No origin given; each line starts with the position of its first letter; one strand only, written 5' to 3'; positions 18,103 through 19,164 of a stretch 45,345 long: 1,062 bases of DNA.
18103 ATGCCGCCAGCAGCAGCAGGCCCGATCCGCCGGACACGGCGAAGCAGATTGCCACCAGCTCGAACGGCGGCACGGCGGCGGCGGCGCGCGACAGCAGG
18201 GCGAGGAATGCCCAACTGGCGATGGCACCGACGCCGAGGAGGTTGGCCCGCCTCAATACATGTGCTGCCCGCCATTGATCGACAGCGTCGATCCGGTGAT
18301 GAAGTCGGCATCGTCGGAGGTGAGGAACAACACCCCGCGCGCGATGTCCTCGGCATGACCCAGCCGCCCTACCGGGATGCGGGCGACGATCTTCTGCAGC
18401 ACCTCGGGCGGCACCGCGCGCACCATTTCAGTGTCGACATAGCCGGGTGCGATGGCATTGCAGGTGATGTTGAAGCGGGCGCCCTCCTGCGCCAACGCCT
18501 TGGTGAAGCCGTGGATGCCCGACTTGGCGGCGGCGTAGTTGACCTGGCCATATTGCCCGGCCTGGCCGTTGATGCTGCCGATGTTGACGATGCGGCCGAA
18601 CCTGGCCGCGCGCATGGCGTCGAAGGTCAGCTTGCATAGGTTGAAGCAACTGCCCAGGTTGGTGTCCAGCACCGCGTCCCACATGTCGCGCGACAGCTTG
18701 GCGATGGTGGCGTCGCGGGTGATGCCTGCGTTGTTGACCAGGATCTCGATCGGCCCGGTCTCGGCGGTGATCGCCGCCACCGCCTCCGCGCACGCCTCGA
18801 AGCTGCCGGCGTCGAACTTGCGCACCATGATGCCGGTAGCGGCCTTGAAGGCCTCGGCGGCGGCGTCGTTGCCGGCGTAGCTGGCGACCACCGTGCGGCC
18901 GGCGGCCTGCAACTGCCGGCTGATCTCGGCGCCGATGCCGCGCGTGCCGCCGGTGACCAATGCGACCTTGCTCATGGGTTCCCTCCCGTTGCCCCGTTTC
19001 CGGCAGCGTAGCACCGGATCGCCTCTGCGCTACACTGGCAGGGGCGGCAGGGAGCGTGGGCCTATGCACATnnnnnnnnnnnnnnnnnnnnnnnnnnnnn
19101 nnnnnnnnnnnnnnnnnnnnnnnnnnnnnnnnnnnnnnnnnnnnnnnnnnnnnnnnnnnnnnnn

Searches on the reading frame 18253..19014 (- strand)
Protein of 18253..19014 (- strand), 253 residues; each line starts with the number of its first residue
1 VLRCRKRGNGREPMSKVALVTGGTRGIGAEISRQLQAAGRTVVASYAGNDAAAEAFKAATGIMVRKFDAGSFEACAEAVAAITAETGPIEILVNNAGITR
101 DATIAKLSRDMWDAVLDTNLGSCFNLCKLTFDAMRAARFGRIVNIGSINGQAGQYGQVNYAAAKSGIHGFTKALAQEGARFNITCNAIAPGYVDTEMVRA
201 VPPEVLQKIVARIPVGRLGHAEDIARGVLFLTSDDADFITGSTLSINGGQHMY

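Call 4: search_protein_families(library=pfam, proteins=[window:18253-19014:-], max_evalue=1)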
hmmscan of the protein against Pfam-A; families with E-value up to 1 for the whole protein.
window:18253-19014:- (253 aa): 6 families
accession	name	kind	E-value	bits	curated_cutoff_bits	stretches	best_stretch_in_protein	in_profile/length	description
PF13561.12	adh_short_C2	-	8.6e-56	189.6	27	1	25-251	6-236/236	Enoyl-(Acyl carrier protein) reductase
PF00106.31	adh_short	-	7.2e-53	179.4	26.6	1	16-201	1-190/195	short chain dehydrogenase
PF08659.16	KR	-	4.5e-17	63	22.6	1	18-179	3-168/180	KR domain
PF23441.1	SDR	-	2.6e-05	24.2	27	1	161-250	164-255/258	SDR-like rossmann domain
PF01370.27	Epimerase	-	0.00012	22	20.9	1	18-233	1-226/240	NAD dependent epimerase/dehydratase family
PF13460.12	NAD_binding_10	-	0.00015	22.1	27.2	1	22-161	1-115/184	NAD(P)H-binding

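Call 5: search_protein_families(library=ncbifam, proteins=[window:18253-19014:-], max_evalue=1)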
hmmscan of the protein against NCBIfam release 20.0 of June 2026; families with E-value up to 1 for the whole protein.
window:18253-19014:- (253 aa): 226 families (the best 25 are shown)
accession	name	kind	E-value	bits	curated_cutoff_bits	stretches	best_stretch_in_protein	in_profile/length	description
TIGR01829.1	AcAcCoA_reduct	subfamily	2.1e-96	322.2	302.1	1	16-252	1-242/242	acetoacetyl-CoA reductase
NF009464.0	PRK12824.1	subfamily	2.7e-91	305.6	269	1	14-252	1-244/245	3-oxoacyl-ACP reductase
TIGR01830.1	3oxo_ACP_reduc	equivalog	6.6e-77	258.4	297.75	1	18-249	1-237/239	3-oxoacyl-[acyl-carrier-protein] reductase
NF004197.0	PRK05653.1-1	equivalog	1.3e-74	251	332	1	15-252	7-248/249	3-oxoacyl-ACP reductase FabG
NF009466.0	PRK12826.1-2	subfamily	1.4e-72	244.1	222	1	14-252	2-246/248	3-oxoacyl-ACP reductase FabG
NF004198.0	PRK05653.1-3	equivalog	4.1e-71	239.3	296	1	15-252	7-248/248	3-oxoacyl-ACP reductase FabG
NF009546.0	PRK12935.1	equivalog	7.8e-69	232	418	1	15-252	6-247/247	acetoacetyl-CoA reductase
NF009548.0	PRK12938.1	equivalog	1.7e-68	231.1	472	1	16-252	4-245/246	3-ketoacyl-ACP reductase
NF004199.0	PRK05653.1-4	equivalog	1.4e-67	227.8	301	1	16-252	6-247/247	3-oxoacyl-ACP reductase FabG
NF004200.0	PRK05653.1-5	equivalog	1.2e-61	208.4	273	1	14-249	1-240/242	3-oxoacyl-ACP reductase FabG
NF053542.1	FlxB_rubin_SDR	equivalog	3.7e-61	206.9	340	1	16-249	1-238/239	flexirubin biosynthesis SDR family reductase FlxB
NF040605.2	mycolic_FabG1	exception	1.5e-58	198.4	420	1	16-252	2-231/233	3-oxoacyl-ACP reductase FabG1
NF042966.1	AcAcCoAred_PhaB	equivalog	2.6e-57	194.1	436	1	15-251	8-239/240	acetoacetyl-CoA reductase PhaB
NF047420.2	EF_P_mod_YmfI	equivalog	2.7e-55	187.7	238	1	18-250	2-235/236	elongation factor P 5-aminopentanone reductase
NF009547.0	PRK12936.1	subfamily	9.1e-54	182.6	436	1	16-252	7-244/245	3-ketoacyl-(acyl-carrier-protein) reductase NodG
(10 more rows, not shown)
